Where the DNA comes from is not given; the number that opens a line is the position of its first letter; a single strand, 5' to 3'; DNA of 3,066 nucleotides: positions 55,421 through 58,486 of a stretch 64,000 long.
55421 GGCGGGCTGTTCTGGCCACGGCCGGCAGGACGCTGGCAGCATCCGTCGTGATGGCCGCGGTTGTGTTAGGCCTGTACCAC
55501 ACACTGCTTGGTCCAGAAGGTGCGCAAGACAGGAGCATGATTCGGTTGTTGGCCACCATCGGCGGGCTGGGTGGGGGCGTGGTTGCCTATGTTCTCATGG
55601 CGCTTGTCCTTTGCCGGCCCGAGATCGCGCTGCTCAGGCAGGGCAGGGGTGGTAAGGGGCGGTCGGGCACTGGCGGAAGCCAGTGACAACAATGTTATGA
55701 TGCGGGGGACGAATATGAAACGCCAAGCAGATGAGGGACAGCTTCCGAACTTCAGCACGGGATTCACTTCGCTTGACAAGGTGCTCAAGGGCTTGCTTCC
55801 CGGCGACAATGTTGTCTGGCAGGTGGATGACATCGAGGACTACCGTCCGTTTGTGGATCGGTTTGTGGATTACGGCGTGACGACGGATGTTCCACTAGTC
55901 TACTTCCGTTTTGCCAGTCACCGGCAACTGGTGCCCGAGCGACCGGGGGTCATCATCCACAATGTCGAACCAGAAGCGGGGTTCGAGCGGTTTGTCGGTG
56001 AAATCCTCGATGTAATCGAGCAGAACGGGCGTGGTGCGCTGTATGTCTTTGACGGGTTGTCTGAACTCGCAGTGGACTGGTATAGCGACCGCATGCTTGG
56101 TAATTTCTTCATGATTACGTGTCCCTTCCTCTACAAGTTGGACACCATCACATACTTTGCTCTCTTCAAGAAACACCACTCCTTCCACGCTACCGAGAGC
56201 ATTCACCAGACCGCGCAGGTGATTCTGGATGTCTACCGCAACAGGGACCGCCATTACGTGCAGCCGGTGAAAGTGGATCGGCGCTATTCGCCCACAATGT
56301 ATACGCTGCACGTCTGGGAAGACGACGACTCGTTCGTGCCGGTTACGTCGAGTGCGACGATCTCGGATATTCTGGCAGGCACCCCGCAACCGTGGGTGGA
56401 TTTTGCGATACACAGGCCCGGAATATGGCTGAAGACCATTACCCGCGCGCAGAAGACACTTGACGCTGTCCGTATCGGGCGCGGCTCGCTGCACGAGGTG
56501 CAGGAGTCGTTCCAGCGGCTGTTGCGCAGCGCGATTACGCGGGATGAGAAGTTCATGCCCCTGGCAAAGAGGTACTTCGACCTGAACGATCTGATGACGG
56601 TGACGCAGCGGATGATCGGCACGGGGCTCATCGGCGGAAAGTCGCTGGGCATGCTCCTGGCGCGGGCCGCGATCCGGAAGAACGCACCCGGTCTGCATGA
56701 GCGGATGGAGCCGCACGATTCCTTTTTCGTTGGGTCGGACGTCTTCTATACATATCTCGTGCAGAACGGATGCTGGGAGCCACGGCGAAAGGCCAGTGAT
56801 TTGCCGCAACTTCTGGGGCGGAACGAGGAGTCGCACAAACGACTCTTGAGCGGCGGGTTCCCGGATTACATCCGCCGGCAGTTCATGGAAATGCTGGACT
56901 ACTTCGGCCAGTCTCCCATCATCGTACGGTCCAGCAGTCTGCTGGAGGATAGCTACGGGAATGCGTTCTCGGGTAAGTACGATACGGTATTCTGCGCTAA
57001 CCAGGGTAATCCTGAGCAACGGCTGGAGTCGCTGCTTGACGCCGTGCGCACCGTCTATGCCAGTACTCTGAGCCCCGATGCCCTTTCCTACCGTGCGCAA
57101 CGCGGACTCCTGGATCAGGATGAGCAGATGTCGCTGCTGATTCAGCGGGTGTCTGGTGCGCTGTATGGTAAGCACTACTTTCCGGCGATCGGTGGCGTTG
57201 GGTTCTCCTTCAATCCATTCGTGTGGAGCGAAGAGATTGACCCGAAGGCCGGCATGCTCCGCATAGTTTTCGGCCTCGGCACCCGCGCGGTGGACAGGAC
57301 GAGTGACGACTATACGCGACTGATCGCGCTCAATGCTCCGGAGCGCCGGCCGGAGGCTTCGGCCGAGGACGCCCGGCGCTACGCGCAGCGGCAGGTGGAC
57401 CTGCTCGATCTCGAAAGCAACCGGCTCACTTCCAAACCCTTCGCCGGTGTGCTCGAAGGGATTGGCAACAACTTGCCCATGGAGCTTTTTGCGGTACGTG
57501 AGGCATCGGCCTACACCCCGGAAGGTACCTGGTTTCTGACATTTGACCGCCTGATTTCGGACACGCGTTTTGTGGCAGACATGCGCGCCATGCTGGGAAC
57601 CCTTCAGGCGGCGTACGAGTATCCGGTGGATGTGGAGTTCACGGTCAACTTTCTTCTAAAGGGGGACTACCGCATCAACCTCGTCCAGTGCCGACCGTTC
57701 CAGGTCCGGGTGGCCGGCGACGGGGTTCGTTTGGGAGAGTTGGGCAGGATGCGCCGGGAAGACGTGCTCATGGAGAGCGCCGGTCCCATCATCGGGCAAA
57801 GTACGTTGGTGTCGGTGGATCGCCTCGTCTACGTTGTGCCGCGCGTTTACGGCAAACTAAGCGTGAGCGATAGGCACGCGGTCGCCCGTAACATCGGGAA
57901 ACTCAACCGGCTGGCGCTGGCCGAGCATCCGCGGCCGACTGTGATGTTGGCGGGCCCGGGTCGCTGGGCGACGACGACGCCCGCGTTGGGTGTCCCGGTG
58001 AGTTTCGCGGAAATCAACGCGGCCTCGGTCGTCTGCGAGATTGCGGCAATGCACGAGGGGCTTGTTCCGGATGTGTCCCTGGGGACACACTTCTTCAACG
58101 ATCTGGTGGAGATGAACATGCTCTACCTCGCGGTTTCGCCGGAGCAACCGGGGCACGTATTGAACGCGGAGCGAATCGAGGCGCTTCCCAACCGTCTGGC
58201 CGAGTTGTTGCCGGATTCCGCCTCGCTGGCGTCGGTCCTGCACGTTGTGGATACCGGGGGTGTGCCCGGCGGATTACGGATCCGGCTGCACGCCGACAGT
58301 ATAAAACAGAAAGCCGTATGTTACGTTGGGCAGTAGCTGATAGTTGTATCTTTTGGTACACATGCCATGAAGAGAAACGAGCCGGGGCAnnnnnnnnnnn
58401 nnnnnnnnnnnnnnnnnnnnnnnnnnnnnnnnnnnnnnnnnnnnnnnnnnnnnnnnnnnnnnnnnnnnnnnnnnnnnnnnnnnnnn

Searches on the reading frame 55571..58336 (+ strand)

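Call 47: search_protein_families(library=pfam, proteins=[window:55571-58336:+], max_evalue=0.00001)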
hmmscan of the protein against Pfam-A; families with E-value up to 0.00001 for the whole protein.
window:55571-58336:+ (921 aa): 1 family
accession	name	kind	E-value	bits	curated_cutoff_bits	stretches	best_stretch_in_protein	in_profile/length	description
PF01326.24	PPDK_N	-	4.1e-46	158.2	27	1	353-713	3-312/328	Pyruvate phosphate dikinase, AMP/ATP-binding domain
